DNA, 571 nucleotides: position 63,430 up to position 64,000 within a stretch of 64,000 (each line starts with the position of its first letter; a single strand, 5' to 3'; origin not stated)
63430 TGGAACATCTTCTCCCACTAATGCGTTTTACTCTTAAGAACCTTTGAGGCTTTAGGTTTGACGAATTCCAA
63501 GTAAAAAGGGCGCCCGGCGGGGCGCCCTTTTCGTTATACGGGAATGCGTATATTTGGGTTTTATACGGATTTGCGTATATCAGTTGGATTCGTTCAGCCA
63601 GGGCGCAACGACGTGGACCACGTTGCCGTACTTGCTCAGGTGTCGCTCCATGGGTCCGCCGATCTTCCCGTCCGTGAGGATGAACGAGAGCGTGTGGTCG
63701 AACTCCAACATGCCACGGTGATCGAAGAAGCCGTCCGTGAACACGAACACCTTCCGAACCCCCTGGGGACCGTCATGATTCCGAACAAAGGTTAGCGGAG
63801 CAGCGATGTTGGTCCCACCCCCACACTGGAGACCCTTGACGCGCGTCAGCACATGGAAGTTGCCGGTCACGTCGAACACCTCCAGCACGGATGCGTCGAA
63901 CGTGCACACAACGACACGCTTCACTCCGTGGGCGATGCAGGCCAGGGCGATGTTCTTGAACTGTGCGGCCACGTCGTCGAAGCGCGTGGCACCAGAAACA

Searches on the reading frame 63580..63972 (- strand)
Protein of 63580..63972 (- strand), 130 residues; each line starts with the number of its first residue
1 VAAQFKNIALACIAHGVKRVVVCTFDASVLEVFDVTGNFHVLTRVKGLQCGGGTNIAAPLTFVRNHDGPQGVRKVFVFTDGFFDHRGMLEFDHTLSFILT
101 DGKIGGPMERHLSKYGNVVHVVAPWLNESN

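Call 9: search_protein_families(library=phrogs, proteins=[window:63580-63972:-], max_evalue=0.001)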
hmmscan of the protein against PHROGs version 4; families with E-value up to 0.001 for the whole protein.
window:63580-63972:- (130 aa): 1 family
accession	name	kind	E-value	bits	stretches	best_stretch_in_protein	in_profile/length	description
phrog_1314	-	DNA, RNA and nucleotide metabolism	8.9e-06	26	1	18-121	298-390/394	HNH endonuclease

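Call 81: search_protein_families(library=pfam, proteins=[window:63580-63972:-], max_evalue=0.00001)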
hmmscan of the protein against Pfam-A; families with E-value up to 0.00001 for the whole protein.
window:63580-63972:- (130 aa): 0 families
